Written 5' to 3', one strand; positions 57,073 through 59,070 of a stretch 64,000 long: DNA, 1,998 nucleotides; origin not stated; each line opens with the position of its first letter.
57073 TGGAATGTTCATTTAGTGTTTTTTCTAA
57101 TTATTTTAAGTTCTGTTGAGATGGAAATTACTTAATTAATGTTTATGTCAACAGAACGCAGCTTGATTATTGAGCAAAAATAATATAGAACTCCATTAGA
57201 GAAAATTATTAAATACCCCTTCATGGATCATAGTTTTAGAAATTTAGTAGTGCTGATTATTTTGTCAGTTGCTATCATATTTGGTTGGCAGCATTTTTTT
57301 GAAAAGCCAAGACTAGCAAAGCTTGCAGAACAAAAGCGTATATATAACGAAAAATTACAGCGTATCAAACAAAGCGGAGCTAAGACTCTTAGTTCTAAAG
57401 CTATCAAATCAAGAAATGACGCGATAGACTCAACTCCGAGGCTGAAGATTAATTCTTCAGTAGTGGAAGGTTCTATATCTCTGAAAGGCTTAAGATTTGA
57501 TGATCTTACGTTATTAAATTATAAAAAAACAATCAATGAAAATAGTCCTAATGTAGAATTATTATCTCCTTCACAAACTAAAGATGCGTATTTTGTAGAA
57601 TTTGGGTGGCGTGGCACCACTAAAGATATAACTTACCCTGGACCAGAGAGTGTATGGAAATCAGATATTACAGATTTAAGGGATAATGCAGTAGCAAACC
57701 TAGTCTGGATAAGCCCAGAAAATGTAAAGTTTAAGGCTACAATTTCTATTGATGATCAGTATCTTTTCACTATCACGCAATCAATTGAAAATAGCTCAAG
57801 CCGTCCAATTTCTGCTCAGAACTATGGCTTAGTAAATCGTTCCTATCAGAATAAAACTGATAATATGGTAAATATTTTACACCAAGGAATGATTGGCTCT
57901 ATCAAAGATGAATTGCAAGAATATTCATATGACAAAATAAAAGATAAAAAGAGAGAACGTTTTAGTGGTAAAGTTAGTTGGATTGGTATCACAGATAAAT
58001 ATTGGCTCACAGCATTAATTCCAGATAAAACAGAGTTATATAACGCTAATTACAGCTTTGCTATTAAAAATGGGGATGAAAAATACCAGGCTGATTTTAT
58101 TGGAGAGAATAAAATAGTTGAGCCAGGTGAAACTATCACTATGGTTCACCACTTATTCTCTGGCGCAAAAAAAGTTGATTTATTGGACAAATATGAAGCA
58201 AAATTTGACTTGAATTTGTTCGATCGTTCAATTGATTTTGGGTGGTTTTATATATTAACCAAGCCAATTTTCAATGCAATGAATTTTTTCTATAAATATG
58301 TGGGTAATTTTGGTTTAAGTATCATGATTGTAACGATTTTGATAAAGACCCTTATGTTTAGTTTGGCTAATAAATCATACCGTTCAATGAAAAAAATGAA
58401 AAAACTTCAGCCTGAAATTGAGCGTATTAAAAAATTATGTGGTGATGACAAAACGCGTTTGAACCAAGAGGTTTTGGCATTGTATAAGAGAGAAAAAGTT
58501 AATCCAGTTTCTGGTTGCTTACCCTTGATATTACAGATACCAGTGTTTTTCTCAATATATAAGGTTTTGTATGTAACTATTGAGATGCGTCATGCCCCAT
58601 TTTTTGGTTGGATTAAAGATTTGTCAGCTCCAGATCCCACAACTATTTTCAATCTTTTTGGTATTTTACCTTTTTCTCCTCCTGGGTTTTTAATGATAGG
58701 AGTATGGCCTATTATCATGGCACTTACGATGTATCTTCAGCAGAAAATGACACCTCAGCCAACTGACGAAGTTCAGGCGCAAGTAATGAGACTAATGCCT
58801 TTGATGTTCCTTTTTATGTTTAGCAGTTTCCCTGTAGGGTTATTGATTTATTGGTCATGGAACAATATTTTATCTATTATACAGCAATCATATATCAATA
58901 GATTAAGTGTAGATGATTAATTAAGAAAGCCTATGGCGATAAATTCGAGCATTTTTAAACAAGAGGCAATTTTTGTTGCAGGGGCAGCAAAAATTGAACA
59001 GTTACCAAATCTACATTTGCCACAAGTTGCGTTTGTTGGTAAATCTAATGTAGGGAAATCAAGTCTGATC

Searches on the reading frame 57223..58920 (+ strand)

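Call 16: search_protein_families(library=pfam, proteins=[window:57223-58920:+])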
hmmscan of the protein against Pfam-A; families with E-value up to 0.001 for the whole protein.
window:57223-58920:+ (565 aa): 3 families
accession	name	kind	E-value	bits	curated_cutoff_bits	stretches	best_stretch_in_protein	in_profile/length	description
PF14849.12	YidC_periplas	-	1.5e-67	228.9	24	1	73-351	1-282/283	YidC periplasmic domain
PF02096.25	60KD_IMP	-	2e-59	200.7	35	1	363-560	1-163/163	60Kd inner membrane protein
PF00558.24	Vpu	-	0.00051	20.2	24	0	363-405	7-49/81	Vpu protein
